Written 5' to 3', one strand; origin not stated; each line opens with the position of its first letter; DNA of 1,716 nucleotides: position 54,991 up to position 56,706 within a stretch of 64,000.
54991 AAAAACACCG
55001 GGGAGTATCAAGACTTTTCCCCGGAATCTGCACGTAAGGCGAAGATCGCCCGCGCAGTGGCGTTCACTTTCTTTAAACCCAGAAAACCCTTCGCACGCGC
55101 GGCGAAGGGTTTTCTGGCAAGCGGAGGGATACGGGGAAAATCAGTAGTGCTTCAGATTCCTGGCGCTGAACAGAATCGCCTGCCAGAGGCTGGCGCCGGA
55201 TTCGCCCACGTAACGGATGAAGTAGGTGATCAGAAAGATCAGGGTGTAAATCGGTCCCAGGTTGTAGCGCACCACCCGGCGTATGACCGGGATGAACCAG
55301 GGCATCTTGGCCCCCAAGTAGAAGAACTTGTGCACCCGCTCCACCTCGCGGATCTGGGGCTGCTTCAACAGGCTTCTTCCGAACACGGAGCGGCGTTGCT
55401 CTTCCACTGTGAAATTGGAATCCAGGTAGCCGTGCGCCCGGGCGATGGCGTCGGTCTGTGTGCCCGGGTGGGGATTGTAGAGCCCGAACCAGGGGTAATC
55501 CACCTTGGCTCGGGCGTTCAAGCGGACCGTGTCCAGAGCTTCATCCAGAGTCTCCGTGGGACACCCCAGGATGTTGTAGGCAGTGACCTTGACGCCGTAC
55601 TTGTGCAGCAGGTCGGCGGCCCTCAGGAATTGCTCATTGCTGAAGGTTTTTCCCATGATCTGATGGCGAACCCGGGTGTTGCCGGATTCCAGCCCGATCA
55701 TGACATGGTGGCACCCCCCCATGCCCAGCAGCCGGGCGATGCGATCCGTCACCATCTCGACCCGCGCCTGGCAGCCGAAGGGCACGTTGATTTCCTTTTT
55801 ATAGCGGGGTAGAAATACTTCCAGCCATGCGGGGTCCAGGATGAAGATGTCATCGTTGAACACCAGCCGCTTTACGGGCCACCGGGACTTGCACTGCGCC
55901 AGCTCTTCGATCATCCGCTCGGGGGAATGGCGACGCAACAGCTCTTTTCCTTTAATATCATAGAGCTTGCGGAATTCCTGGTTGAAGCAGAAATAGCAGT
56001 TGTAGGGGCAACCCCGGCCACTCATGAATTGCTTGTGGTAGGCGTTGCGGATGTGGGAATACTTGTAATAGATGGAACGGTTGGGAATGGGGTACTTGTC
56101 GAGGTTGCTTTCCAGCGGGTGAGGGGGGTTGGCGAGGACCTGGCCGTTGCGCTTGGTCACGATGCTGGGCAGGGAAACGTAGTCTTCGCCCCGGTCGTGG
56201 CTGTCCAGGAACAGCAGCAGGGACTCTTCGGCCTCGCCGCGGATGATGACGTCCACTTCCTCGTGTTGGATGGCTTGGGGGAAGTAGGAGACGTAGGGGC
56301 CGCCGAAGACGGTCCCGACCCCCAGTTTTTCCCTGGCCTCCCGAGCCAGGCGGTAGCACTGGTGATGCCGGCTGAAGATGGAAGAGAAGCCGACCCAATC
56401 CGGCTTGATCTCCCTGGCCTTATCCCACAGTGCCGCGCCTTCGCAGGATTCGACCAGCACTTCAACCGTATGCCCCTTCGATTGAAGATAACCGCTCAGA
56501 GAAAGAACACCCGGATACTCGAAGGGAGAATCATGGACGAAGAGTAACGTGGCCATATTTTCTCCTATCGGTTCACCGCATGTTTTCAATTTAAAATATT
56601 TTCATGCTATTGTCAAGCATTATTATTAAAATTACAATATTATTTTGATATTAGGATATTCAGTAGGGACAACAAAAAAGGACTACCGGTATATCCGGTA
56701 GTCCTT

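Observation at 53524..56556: Tandem duplicated B12-binding radical SAM enzymes next to selA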

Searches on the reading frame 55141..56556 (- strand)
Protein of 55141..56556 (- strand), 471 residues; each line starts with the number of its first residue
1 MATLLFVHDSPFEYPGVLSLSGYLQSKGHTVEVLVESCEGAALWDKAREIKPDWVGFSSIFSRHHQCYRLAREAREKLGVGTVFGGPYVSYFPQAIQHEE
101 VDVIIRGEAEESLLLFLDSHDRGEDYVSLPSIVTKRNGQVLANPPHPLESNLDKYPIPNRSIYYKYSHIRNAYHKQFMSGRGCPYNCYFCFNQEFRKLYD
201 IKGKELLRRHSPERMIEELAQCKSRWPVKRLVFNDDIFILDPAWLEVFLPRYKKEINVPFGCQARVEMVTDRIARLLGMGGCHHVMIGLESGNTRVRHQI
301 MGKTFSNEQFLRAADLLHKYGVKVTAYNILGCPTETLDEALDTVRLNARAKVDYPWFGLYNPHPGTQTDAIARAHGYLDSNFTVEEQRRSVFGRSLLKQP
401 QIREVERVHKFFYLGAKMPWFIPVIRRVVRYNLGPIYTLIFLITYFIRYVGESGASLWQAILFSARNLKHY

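Call 5: search_protein_families(library=pfam, proteins=[window:55141-56556:-], max_evalue=0.01)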
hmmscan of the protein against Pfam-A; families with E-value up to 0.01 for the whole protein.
window:55141-56556:- (471 aa): 2 families
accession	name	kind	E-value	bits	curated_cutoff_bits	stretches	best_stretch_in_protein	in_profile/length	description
PF04055.27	Radical_SAM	-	2.1e-21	77.3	29.5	1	180-346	4-165/166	Radical SAM superfamily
PF02310.24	B12-binding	-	1.2e-13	51.4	32.1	1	16-113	16-117/121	B12 binding domain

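Call 6: search_protein_families(library=ncbifam, proteins=[window:55141-56556:-], max_evalue=0.01)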
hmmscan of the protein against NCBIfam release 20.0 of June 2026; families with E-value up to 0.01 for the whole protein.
window:55141-56556:- (471 aa): 21 families
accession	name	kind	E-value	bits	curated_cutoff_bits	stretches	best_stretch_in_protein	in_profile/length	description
TIGR03471.1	HpnJ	equivalog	2.1e-26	92.8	577.6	1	80-418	98-438/472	hopanoid biosynthesis associated radical SAM protein HpnJ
NF050148.1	rSAM_ApyD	equivalog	5.5e-24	84.5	750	1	50-368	73-389/645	RiPP biosynthesis radical SAM protein ApyD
TIGR02026.1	BchE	equivalog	7.1e-22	77.9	481.35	1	16-373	24-388/497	magnesium-protoporphyrin IX monomethyl ester anaerobic oxidative cyclase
TIGR04072.2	rSAM_ladder_B12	equivalog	4.8e-21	74.9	360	1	15-381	18-381/443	lipid biosynthesis B12-binding/radical SAM protein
TIGR04479.1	bcpD_PhpK_rSAM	subfamily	3.7e-20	71.8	600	1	12-353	70-412/504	PhpK family radical SAM P-methyltransferase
TIGR04014.1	B12_SAM_MJ_0865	equivalog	4.4e-19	68.6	360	2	16-221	13-200/434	methyl-coenzyme M reductase glutamine C-methyltransferase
TIGR04385.1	B12_rSAM_cofa1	equivalog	6.7e-18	65.1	450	1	83-337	103-351/438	B12 lower ligand biosynthesis radical SAM protein BzaD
TIGR03975.1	rSAM_ocin_1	subfamily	1.1e-17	63.7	281.85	1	47-336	124-416/606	RiPP maturation radical SAM C-methyltransferase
TIGR04013.1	B12_SAM_MJ_1487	hypoth_equivalog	3.8e-17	62.2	251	2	45-190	36-167/382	TIGR04013 family B12-binding domain/radical SAM domain-containing protein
TIGR04190.1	B12_SAM_Ta0216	equivalog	2.1e-15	56.3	500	1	82-344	112-388/554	TIGR04190 family B12-binding domain/radical SAM domain protein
TIGR04367.1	HpnR_B12_rSAM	equivalog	2.7e-15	55.9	650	1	16-367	24-368/490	hopanoid C-3 methylase HpnR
NF033070.1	rSAM_AprD4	equivalog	1.1e-14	54.3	500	1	128-381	147-399/456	AprD4 family radical SAM diol-dehydratase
TIGR04295.1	B12_rSAM_oligo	hypoth_equivalog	1.5e-14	53.5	400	1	78-299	100-311/422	TIGR04295 family B12-binding domain-containing radical SAM protein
NF038361.1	rSAM_Sden_1168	equivalog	9.9e-14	50.8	575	1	52-342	141-443/560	Sden_1168 family B12-binding radical SAM P-methyltransferase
TIGR01210.1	TIGR01210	equivalog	1.5e-09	37.5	212.15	1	265-344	111-191/313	archaeosine biosynthesis radical SAM protein RaSEA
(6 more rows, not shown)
